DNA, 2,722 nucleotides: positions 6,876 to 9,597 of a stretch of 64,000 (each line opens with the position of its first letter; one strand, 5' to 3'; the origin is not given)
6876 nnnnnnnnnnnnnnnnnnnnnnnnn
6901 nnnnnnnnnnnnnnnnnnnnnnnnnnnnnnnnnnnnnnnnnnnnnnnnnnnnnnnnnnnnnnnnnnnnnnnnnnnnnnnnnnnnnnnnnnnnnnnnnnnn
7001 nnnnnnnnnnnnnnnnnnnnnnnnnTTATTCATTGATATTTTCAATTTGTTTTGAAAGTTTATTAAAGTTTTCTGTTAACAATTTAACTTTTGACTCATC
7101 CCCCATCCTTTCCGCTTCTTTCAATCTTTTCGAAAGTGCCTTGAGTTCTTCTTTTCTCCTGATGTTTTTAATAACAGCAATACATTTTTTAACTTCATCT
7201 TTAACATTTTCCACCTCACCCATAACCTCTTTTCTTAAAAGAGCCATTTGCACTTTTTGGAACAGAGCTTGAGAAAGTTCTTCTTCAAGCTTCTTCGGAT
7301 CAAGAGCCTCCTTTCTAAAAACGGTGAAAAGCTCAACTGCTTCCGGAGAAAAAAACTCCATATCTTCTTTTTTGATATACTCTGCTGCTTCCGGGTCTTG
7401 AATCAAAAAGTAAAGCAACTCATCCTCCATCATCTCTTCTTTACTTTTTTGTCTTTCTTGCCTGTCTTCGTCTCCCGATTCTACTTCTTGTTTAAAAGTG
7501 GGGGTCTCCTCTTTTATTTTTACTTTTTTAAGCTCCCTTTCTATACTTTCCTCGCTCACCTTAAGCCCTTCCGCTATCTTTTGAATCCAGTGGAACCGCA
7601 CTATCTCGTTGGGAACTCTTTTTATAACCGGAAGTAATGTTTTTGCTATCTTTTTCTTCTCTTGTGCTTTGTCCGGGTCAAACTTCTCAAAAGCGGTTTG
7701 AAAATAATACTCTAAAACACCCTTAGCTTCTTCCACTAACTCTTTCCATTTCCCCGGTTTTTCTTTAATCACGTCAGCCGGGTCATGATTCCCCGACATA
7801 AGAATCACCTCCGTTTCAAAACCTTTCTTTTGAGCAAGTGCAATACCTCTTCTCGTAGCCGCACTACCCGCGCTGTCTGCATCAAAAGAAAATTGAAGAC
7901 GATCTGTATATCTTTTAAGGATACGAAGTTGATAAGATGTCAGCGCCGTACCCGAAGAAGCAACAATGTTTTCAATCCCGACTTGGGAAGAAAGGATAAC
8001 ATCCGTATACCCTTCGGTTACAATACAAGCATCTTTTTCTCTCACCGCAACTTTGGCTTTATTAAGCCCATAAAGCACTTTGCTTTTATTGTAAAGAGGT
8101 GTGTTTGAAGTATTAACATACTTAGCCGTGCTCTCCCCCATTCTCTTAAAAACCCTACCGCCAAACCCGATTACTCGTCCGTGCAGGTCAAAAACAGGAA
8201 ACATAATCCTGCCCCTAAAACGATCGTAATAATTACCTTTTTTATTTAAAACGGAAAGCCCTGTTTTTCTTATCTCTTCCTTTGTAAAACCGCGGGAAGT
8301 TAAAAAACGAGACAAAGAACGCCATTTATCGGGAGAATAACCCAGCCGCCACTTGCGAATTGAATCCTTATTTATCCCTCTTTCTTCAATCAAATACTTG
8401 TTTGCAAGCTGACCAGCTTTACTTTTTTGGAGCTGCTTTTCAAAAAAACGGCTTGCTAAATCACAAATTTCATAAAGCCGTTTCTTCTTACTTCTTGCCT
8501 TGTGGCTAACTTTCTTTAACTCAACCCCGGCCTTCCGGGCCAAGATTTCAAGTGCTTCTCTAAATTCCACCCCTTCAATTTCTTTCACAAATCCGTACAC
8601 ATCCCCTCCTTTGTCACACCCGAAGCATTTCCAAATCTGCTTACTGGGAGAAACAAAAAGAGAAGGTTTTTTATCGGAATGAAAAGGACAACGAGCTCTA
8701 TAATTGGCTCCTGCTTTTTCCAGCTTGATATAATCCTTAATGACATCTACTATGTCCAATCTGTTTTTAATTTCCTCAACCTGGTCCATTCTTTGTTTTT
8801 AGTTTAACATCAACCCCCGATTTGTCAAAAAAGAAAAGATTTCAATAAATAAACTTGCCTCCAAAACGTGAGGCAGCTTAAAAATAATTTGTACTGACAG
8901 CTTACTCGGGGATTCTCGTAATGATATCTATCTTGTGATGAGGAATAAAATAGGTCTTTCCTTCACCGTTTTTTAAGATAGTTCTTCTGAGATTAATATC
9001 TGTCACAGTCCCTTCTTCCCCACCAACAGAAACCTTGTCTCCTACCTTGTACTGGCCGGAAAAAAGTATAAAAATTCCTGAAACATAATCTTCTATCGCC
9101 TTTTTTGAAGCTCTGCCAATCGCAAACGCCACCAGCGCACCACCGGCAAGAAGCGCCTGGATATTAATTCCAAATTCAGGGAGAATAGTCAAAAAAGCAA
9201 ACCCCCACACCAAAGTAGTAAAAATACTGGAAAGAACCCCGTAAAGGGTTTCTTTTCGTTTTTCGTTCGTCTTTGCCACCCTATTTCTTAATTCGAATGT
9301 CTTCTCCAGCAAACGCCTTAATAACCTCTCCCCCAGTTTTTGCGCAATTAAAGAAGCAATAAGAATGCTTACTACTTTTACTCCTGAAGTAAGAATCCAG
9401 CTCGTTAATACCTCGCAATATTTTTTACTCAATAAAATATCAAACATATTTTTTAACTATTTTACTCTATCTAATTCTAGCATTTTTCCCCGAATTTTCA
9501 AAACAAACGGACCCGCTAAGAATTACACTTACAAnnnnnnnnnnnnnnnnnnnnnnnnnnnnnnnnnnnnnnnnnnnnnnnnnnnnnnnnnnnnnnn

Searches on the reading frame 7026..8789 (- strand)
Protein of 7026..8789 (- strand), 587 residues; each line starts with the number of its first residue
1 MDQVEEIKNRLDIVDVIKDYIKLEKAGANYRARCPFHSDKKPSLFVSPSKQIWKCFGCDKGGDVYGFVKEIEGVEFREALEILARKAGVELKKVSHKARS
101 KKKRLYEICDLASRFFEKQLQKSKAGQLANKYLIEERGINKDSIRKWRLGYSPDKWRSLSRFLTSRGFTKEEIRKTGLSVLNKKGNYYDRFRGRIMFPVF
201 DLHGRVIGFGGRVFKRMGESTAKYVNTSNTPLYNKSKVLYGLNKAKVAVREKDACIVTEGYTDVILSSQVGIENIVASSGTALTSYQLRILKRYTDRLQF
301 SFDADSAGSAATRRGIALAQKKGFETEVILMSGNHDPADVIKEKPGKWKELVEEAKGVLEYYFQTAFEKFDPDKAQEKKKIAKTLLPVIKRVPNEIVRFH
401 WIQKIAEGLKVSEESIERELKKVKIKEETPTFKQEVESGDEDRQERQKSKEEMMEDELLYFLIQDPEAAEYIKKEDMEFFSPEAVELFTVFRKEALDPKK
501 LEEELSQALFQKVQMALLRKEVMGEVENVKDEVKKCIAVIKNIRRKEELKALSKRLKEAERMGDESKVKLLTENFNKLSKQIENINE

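Call 45: search_protein_families(library=pfam, proteins=[window:7026-8789:-], max_evalue=0.00001)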
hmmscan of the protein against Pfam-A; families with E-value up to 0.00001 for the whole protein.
window:7026-8789:- (587 aa): 6 families
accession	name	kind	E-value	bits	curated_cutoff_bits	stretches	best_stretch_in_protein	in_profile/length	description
PF08275.17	DNAG_N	-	3.9e-39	134.1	26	1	115-246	1-128/128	DNA primase catalytic core, N-terminal domain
PF01807.25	Zn_ribbon_DnaG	-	9.1e-35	118.8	24.9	1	3-93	5-95/98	CHC2 zinc finger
PF13155.12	Toprim_2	-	2.3e-18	66.8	22.1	1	256-341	1-88/88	Toprim-like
PF13662.12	Toprim_4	-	3.4e-11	43.6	25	1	255-324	3-79/85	Toprim domain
PF01751.28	Toprim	-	2.6e-08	34.4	23.1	1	256-327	3-92/96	Toprim domain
PF10410.14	DnaB_bind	-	1.2e-07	32.3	20.6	1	360-414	2-56/56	DnaB-helicase binding domain of primase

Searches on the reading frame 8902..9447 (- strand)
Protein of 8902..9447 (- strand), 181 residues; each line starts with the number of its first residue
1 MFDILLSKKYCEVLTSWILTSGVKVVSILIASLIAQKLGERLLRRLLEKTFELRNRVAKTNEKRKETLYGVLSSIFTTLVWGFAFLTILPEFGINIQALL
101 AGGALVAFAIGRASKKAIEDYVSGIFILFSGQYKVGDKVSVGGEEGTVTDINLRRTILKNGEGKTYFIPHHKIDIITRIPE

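Call 45: search_protein_families(library=pfam, proteins=[window:8902-9447:-], max_evalue=0.00001)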
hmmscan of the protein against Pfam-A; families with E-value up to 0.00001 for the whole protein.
window:8902-9447:- (181 aa): 2 families
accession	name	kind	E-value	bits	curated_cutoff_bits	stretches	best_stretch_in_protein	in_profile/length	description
PF00924.24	MS_channel_2nd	-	4.2e-15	56.1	20.2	1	117-173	2-58/68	Mechanosensitive ion channel, beta-domain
PF21088.3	MS_channel_1st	-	9e-06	26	23.1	1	75-111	2-38/42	Mechanosensitive ion channel, transmembrane helices 2/3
